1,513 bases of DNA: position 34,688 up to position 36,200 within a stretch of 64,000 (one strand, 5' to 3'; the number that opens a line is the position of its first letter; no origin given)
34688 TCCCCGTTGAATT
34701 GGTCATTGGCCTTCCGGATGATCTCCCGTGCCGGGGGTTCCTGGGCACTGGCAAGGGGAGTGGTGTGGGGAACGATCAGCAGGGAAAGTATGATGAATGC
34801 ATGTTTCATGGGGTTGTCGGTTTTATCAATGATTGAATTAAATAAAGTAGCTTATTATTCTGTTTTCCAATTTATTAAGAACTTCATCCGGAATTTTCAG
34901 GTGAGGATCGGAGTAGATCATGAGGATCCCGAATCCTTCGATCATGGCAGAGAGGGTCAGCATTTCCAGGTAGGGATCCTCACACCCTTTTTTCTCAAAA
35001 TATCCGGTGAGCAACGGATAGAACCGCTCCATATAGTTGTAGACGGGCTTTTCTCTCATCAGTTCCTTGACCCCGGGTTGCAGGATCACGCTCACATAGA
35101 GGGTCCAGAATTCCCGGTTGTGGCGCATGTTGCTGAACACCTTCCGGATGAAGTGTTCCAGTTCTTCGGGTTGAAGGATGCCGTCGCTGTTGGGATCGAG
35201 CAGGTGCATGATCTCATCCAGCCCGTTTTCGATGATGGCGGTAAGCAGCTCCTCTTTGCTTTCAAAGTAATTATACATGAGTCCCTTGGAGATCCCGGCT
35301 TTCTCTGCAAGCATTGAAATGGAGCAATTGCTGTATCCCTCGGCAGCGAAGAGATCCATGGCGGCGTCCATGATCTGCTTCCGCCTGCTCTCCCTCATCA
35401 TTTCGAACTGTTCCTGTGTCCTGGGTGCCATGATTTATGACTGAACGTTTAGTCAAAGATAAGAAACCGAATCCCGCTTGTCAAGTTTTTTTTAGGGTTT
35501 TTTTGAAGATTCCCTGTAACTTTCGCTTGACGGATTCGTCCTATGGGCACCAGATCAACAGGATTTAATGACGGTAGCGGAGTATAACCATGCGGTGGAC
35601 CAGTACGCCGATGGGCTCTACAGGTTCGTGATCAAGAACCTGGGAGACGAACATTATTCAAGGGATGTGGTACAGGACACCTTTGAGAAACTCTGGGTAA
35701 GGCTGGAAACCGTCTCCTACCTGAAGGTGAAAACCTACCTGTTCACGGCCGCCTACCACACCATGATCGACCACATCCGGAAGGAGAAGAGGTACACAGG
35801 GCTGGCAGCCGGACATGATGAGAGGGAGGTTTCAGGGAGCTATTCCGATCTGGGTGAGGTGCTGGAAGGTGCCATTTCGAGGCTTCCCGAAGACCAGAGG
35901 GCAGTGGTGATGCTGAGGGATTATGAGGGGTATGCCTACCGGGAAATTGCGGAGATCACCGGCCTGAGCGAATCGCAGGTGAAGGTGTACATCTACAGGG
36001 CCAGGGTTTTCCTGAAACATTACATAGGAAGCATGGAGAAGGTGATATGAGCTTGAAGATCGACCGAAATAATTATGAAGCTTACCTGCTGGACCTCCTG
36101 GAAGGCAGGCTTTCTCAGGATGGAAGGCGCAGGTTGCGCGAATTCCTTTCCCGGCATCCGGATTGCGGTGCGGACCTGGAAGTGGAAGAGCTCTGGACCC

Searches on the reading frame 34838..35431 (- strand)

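Call 37: search_protein_families(library=pfam, proteins=[window:34838-35431:-], max_evalue=0.01)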
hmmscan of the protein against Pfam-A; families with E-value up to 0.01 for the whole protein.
window:34838-35431:- (197 aa): 2 families
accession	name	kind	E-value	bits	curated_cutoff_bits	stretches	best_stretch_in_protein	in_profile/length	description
PF00440.29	TetR_N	-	1.3e-16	60.6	24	1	20-66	1-47/47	Bacterial regulatory proteins, tetR family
PF00036.39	EF-hand_1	-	0.00069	19.4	25.4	1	71-97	2-28/29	EF hand domain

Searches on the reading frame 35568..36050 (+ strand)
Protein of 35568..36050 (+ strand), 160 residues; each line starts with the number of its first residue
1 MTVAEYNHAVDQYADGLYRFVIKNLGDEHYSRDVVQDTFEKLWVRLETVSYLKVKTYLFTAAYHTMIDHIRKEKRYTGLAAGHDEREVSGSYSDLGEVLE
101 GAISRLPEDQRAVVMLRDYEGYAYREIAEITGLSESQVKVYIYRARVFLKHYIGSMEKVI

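Call 36: search_protein_families(library=pfam, proteins=[window:35568-36050:+], max_evalue=0.01)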
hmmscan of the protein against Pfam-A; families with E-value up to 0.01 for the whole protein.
window:35568-36050:+ (160 aa): 5 families
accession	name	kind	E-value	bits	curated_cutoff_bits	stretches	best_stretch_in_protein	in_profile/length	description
PF08281.18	Sigma70_r4_2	-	1.6e-18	66.5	25.7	1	99-149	4-54/54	Sigma-70, region 4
PF04542.20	Sigma70_r2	-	2.5e-11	43.6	24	1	10-75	2-70/71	Sigma-70 region 2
PF04545.22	Sigma70_r4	-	2.5e-10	40.1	24.1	1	102-150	1-49/50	Sigma-70, region 4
PF07638.17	Sigma70_ECF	-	5.2e-05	23.7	21.1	1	52-146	69-176/185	ECF sigma factor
PF13384.12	HTH_23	-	0.00089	19.5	24.6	1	109-144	5-40/50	Homeodomain-like domain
